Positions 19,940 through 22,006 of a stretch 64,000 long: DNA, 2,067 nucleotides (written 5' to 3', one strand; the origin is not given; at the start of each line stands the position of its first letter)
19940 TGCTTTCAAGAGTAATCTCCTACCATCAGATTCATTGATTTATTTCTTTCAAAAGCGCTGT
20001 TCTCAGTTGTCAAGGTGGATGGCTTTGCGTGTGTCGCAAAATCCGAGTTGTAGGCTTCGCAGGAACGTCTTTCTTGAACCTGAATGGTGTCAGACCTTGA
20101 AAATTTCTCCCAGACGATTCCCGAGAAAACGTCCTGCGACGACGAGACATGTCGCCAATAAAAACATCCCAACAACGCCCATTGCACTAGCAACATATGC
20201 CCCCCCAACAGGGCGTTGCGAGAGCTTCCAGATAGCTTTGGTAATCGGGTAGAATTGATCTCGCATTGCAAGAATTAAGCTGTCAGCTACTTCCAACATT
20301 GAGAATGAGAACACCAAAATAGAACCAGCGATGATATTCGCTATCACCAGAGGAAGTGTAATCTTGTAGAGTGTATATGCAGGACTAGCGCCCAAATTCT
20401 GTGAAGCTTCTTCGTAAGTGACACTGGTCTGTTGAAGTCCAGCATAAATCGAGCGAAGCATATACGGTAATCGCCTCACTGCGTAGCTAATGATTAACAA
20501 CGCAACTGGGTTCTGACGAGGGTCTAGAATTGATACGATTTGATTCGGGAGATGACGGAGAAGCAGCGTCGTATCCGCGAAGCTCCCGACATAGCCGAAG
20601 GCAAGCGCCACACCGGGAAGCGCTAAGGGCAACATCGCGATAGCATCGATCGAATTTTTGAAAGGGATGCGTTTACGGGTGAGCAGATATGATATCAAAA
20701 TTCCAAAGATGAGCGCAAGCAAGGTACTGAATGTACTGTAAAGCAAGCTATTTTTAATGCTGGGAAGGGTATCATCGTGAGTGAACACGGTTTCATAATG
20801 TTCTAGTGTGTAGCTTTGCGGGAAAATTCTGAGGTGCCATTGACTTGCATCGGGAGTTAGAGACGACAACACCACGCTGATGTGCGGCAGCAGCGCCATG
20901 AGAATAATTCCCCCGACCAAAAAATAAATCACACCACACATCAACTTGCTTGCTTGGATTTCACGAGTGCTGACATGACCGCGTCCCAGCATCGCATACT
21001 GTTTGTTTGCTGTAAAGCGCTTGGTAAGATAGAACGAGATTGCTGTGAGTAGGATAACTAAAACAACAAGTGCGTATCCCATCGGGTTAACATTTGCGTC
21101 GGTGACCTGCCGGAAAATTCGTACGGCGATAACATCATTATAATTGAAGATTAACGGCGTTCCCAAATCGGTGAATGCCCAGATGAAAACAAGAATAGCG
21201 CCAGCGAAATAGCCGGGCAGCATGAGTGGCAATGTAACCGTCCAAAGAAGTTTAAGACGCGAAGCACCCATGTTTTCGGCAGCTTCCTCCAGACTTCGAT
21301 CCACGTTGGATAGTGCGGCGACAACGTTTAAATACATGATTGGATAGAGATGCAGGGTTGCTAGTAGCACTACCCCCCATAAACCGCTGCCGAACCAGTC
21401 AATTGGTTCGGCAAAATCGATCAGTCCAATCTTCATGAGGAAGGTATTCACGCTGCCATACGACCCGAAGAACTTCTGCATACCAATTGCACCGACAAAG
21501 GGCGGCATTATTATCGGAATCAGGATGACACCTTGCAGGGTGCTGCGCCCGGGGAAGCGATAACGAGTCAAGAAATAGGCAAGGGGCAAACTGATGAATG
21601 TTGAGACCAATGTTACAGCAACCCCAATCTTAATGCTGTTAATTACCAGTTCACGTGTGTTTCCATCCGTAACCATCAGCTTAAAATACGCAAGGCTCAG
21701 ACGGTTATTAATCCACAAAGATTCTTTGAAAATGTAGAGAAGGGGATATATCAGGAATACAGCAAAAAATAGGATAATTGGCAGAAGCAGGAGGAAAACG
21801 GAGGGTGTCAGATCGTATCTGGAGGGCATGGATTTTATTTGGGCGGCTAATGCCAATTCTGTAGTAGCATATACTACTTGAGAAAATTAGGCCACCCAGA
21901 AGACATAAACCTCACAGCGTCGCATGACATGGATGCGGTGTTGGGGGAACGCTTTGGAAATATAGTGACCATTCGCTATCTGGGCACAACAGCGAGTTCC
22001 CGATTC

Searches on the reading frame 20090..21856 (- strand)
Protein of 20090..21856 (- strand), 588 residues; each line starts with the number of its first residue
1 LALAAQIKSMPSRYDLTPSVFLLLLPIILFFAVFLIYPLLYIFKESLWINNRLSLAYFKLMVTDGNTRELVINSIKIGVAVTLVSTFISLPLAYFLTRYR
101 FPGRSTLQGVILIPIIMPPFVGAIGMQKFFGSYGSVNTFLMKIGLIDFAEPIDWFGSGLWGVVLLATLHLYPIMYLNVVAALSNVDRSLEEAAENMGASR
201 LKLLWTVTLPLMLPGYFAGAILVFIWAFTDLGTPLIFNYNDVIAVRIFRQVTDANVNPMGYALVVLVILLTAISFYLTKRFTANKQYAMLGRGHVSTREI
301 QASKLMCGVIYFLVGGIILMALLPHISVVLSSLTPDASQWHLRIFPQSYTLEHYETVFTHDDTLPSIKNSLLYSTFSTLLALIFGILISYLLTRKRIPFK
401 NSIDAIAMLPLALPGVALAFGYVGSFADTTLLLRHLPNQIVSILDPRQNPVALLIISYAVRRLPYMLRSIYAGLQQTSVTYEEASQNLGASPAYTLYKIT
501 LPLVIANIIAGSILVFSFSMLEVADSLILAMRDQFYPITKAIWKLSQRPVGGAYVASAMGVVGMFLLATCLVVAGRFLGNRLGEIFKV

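Call 54: search_protein_families(library=pfam, proteins=[window:20090-21856:-], max_evalue=0.0001)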
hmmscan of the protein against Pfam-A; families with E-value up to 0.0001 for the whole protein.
window:20090-21856:- (588 aa): 1 family
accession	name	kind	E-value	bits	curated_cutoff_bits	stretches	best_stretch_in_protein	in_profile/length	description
PF00528.27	BPD_transp_1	-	5.4e-28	98.4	26.4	2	90-281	2-178/184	Binding-protein-dependent transport system inner membrane component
